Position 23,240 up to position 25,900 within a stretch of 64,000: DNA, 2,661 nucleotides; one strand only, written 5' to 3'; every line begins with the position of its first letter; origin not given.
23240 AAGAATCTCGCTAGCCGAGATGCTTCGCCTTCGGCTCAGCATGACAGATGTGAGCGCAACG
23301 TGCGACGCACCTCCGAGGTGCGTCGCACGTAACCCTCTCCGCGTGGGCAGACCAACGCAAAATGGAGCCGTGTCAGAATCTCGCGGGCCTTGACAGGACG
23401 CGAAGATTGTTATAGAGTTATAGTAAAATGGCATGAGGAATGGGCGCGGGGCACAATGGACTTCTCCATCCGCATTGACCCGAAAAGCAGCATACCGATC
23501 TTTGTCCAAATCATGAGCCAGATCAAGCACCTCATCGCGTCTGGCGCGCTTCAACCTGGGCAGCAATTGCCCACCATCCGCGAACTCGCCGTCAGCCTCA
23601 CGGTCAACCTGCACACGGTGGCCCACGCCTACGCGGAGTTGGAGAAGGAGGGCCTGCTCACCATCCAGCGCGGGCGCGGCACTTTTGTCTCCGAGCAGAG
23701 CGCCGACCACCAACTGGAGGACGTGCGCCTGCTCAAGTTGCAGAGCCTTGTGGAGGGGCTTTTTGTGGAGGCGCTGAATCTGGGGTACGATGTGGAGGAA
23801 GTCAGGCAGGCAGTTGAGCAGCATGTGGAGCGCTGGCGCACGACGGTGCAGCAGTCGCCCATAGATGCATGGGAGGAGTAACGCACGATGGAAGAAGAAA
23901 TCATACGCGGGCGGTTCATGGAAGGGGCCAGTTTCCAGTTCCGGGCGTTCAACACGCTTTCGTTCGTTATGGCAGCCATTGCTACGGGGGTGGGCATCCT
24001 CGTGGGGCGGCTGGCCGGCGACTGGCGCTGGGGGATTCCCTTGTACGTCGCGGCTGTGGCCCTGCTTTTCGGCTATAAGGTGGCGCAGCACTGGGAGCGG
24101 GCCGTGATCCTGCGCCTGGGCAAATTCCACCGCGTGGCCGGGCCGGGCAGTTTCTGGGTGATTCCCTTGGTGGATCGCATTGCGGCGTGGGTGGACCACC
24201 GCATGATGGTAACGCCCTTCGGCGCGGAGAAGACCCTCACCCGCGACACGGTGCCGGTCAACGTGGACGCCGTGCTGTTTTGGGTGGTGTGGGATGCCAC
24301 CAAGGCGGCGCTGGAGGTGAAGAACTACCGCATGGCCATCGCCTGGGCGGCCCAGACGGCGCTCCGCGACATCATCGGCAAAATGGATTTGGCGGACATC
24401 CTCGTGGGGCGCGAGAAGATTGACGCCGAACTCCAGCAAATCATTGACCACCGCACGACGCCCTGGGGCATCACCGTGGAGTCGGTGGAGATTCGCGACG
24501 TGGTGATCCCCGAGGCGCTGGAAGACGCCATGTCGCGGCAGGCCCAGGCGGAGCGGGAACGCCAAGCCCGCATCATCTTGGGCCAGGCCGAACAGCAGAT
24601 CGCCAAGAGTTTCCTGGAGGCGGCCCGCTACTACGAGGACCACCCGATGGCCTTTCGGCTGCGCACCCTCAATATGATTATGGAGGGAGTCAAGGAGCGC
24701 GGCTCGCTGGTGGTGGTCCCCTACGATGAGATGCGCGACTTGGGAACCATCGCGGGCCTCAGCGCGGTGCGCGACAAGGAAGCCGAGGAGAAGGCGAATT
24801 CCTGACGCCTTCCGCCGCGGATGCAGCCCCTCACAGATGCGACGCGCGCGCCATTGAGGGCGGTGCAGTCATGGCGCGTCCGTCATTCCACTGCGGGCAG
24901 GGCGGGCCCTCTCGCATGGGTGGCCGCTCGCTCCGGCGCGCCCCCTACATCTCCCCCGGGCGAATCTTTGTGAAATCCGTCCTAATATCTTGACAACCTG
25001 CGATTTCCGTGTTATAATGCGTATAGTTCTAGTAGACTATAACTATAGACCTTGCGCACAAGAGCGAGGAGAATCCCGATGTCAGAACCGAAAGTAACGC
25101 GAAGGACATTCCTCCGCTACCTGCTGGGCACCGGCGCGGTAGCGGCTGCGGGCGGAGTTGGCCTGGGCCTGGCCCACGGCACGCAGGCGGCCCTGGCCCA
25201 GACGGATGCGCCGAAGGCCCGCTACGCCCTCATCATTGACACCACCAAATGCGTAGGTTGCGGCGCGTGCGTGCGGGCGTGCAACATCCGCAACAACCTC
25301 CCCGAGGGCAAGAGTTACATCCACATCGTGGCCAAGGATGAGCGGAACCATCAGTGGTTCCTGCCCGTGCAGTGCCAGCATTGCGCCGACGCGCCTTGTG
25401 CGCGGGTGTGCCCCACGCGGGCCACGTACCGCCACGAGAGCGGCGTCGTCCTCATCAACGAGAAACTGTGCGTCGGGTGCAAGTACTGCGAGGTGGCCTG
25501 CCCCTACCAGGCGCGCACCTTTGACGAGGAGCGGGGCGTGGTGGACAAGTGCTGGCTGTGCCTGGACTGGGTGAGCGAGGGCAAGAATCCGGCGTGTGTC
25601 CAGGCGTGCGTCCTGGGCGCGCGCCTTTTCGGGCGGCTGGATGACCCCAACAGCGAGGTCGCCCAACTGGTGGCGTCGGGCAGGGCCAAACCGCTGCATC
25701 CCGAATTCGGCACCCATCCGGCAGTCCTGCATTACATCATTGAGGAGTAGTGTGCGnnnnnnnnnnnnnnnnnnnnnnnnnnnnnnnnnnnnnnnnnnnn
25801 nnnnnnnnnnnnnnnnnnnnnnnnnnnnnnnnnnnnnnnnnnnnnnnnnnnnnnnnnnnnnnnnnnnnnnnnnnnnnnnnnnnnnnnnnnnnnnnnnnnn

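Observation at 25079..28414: NrfC-like FeS + NrfD-like membrane subunit + 19-heme cytochrome c operon: a candidate quinol-to-extracytoplasmic electron conduit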

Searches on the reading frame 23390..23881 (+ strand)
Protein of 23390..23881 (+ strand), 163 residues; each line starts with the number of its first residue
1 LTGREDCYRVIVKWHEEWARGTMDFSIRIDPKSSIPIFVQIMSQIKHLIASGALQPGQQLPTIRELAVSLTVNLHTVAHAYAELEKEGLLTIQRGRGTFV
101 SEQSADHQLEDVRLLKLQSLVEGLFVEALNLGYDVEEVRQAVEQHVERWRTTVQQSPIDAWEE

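Call 12: search_protein_families(library=pfam, proteins=[window:23390-23881:+], max_evalue=0.001)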
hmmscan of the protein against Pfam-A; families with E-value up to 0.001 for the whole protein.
window:23390-23881:+ (163 aa): 2 families
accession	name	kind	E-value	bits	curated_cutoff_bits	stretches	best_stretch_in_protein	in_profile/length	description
PF00392.27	GntR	-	1.1e-18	67.1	27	1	40-100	4-64/64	Bacterial regulatory proteins, gntR family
PF02082.26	Rrf2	-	4.9e-05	23.9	30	1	53-100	16-65/132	Iron-dependent Transcriptional regulator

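Call 32: search_protein_families(library=ncbifam, proteins=[window:23390-23881:+], max_evalue=0.01)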
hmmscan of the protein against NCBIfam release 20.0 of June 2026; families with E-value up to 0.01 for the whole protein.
window:23390-23881:+ (163 aa): 29 families (the best 25 are shown)
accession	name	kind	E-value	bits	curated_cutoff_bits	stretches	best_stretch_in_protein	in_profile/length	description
NF047563.1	modulin_PmtR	equivalog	4.5e-23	81.6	200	1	28-143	4-118/125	PSM export ABC transporter transcriptional regulator PmtR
NF052282.1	PLP_TF_PdxR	equivalog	4e-20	72.3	320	1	36-111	1-76/448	MocR-like pyridoxine biosynthesis transcription factor PdxR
NF052286.1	ecto_TF_EhuR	exception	4.8e-20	71.5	480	1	34-119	9-94/458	MocR-like ectoine utilization transcription factor EhuR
NF053730.1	TransRegRv1152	equivalog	6e-18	64.9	170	1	26-103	6-83/120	Rv1152 family transcriptional regulator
TIGR02325.1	C_P_lyase_phnF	equivalog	1.2e-16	60.9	156.8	1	30-110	2-82/238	phosphonate metabolism transcriptional regulator PhnF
NF012025.0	PRK15481.1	equivalog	3.7e-15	55.5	573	1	40-110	10-80/432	MocR-like B6 salvage transcription factor PtsJ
NF007741.0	PRK10421.1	equivalog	4.8e-15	55.6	311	1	40-146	11-112/262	transcriptional regulator LldR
NF052281.1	rhizopine_MocR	equivalog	1.3e-14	53.7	650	1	26-108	8-90/479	rhizopine catabolism transcriptional regulator MocR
TIGR02018.2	his_ut_repres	equivalog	6.9e-13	48.5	220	1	39-115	2-78/226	histidine utilization transcriptional repressor HutC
NF052290.2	MocR_like_YczR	exception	7.2e-13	48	487.4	1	35-113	18-96/458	MocR-like transcription factor YczR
NF007001.0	PRK09464.1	equivalog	1e-11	45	330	1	41-111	15-84/254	pyruvate dehydrogenase complex transcriptional repressor PdhR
NF008491.0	PRK11402.1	subfamily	1.5e-11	44.3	269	1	29-109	4-84/243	GntR family transcriptional regulator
NF003011.0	PRK03837.1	subfamily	3.4e-09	36.7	260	1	41-121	18-98/241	transcriptional regulator NanR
NF007588.0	PRK10225.1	equivalog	3.5e-09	36.3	442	1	39-112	12-85/257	Uxu operon transcriptional regulator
TIGR03337.1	phnR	equivalog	1e-08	35.2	296.75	1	38-104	3-69/231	phosphonate utilization transcriptional regulator PhnR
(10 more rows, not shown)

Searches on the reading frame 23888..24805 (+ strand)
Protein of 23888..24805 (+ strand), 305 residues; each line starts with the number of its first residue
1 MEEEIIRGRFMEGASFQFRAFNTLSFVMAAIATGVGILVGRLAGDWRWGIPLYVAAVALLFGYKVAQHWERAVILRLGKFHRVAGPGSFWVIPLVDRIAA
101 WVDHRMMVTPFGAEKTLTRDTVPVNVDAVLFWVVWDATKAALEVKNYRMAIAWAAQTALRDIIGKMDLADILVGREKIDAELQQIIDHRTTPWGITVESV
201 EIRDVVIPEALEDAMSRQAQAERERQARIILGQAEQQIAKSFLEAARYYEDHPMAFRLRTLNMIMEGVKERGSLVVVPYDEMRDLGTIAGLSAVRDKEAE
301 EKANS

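Call 12: search_protein_families(library=pfam, proteins=[window:23888-24805:+], max_evalue=0.001)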
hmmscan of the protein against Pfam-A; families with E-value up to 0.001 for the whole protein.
window:23888-24805:+ (305 aa): 2 families
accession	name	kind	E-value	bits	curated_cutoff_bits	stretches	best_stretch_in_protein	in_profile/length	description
PF01145.31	Band_7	-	8.2e-38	130.6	23.6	1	65-235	2-175/176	SPFH domain / Band 7 family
PF13421.11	Band_7_1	-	0.00095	19.3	24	0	153-220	139-208/211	SPFH domain-Band 7 family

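Call 32: search_protein_families(library=ncbifam, proteins=[window:23888-24805:+], max_evalue=0.01)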
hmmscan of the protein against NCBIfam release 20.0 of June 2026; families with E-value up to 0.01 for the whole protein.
window:23888-24805:+ (305 aa): 5 families
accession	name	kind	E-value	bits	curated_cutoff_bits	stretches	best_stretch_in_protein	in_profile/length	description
TIGR01933.1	hflK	equivalog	3.1e-20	72.7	159.4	1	67-235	5-175/261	FtsH protease activity modulator HflK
NF008181.0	PRK10930.1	equivalog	1.2e-10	40.8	660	1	62-230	96-265/419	FtsH protease activity modulator HflK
TIGR01932.1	hflC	equivalog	1.5e-08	33.9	134.4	1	56-176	13-144/318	protease modulator HflC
NF008259.0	PRK11029.1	equivalog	8.9e-06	24.9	427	0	213-277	254-316/334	protease modulator HflC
NF058507.1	FlotScfldFlot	equivalog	0.0059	15.7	700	1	156-248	134-223/477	flotillin lipid rafts scaffold protein FloT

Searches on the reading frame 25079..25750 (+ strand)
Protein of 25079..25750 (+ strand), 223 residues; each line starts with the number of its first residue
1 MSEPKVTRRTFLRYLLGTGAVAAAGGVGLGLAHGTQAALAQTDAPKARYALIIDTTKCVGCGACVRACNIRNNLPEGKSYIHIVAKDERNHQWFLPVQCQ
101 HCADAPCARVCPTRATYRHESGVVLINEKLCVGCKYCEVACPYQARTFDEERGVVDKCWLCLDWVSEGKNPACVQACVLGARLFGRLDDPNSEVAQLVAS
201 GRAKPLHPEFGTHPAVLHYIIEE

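Call 4: search_protein_families(library=pfam, proteins=[window:25079-25750:+], max_evalue=0.01)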
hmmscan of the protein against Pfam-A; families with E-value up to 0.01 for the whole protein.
window:25079-25750:+ (223 aa): 13 families
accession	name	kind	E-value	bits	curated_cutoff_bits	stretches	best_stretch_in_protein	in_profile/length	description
PF13247.11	Fer4_11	-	1.7e-24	86.3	26.2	1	93-186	4-99/100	4Fe-4S dicluster domain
PF12838.12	Fer4_7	-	1.4e-11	45.1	27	2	57-115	1-52/52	4Fe-4S dicluster domain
PF12837.12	Fer4_6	-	5.7e-11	42.3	25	2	123-145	1-23/24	4Fe-4S binding domain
PF00037.32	Fer4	-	3.4e-10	39.7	21.1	2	125-146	2-23/24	4Fe-4S binding domain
PF13237.11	Fer4_10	-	5.5e-10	39.5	25.5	2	124-177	2-52/53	4Fe-4S dicluster domain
PF12797.12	Fer4_2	-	2.9e-09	36.7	24.5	2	51-68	3-20/22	4Fe-4S binding domain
PF13187.11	Fer4_9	-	3.7e-09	36.9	27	2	57-115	1-51/52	4Fe-4S dicluster domain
PF25160.1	LdpA_Fe-S-bd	-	1.4e-06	28.4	27.6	1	104-144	6-41/49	LdpA Fe-S cluster-binding domain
PF13459.11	Fer4_15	-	7.2e-05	23.8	22.4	1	53-115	3-63/66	4Fe-4S single cluster domain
PF14697.11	Fer4_21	-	0.00011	22.7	35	1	52-113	2-53/59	4Fe-4S dicluster domain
PF13183.11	Fer4_8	-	0.00078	20.4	27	1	56-113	3-66/68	4Fe-4S dicluster domain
PF10518.14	TAT_signal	-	0.0019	18.5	22.7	1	5-25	1-21/21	TAT (twin-arginine translocation) pathway signal sequence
PF12798.12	Fer4_3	-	0.0075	17.5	27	0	131-145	1-15/15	4Fe-4S binding domain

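Call 5: search_protein_families(library=ncbifam, proteins=[window:25079-25750:+], max_evalue=0.01)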
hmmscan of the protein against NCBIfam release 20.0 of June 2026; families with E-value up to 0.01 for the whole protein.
window:25079-25750:+ (223 aa): 63 families (the best 25 are shown)
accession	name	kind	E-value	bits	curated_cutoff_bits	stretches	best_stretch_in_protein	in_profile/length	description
NF045797.1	DsrO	equivalog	1.4e-53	181.8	200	1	6-218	3-233/235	sulfate reduction electron transfer complex DsrMKJOP subunit DsrO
TIGR03149.1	cyt_nit_nrfC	equivalog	2.4e-48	164.5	377.6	1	7-218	3-215/225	cytochrome c nitrite reductase Fe-S protein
NF011569.0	PRK14993.1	equivalog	5.4e-48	163.6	416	1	8-219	5-222/244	tetrathionate reductase subunit TtrB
NF041715.1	arsenate_red_ArrB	equivalog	3e-41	141.5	450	2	48-150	2-108/233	arsenate respiratory reductase iron-sulfur subunit ArrB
TIGR02951.1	DMSO_dmsB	equivalog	6.9e-37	127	214.1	1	49-189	2-155/161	DMSO/selenate family reductase complex B subunit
TIGR03478.1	DMSO_red_II_bet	subfamily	5.2e-33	114.3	480.7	1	90-217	122-251/321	DMSO reductase family type II enzyme, iron-sulfur subunit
NF008134.0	PRK10882.1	equivalog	1.3e-32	113.2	263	2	85-199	98-220/329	hydrogenase 2 operon protein HybA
NF045715.1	sulf_resp_HmcB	equivalog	1.5e-31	109.7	420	1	8-189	2-200/307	sulfate respiration complex iron-sulfur protein HmcB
NF042979.1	EthbenzDh_ebdB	equivalog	1.4e-26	93.2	740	1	93-217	147-273/354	ethylbenzene dehydrogenase subunit beta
NF041782.1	mnquin_red_QrcC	equivalog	5.4e-26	91.7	400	2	49-149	1-119/239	menaquinone reductase iron-sulfur cluster-binding subunit QrcC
NF038355.1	FDH3_beta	equivalog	6.7e-26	91.4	240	1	48-162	2-122/180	formate dehydrogenase FDH3 subunit beta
TIGR01582.1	FDH-beta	equivalog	8.9e-24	84.1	334.7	2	87-199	80-194/283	formate dehydrogenase subunit beta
NF045766.1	PhenlGlyoxDHPadI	equivalog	5.6e-21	74.8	700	1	50-182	6-133/443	NADH-dependent phenylglyoxylate dehydrogenase subunit beta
NF009408.0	PRK12769.1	equivalog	1.2e-18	66.6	1003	1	51-178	5-138/659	formate-dependent uric acid utilization protein AegA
NF009451.0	PRK12809.1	equivalog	1.9e-17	62.8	1154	1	52-181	6-133/639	formate-dependent uric acid utilization protein YgfT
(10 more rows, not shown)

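Call 26: search_solved_structures(query=window:25079-25750:+, max_evalue=0.001)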
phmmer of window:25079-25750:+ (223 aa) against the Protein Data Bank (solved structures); distinct sequences matched with E-value up to 0.001: 51.
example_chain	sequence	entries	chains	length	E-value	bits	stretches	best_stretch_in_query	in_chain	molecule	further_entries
2vpw_B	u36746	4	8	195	3e-38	134.6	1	48-218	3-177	NRFC PROTEIN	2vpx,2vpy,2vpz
6cz7_B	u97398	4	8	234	5.1e-38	133.9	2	48-149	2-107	4Fe-4S ferredoxin, iron-sulfur binding domain protein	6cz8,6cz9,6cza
4ydd_B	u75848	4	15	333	7.5e-28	100.6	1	89-218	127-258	DMSO reductase family type II enzyme, iron-sulfur subunit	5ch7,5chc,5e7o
2ivf_B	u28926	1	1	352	4.3e-26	94.9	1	93-217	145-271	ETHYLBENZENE DEHYDROGENASE BETA-SUBUNIT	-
1kqf_B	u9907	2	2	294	1.8e-22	83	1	44-201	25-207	FORMATE DEHYDROGENASE, NITRATE-INDUCIBLE, IRON-SULFUR SUBUNIT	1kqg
9vap_B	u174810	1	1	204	3.7e-21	78.7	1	51-164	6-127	4Fe-4S dicluster domain-containing protein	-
7b04_A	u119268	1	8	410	6.7e-21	77.9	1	91-219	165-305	Nitrite oxidoreductase subunit B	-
6btm_B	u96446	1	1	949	1.7e-20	76.6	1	92-149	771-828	Alternative Complex III subunit B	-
7z0s_B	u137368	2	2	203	3.6e-18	69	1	51-152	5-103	Formate hydrogenlyase subunit 2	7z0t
6f0k_B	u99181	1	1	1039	6.4e-18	68.1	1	36-149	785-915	Fe-S-cluster-containing hydrogenase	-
7qv7_A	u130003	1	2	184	7.3e-18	68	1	51-150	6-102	Hydrogen dependent carbon dioxide reductase subunit HycB3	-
1q16_B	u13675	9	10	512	8e-18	67.8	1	87-187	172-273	Respiratory nitrate reductase 1 beta chain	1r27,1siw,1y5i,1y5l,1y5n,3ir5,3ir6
1y4z_B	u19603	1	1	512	1.4e-17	67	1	87-187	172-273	Respiratory nitrate reductase 1 beta chain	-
8c0z_C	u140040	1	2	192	5e-17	65.2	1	33-183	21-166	Iron-sulfur cluster-binding protein potential subunit of aldehyde oxidoreductase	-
3egw_B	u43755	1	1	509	5.9e-17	65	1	87-187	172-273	Respiratory nitrate reductase 1 beta chain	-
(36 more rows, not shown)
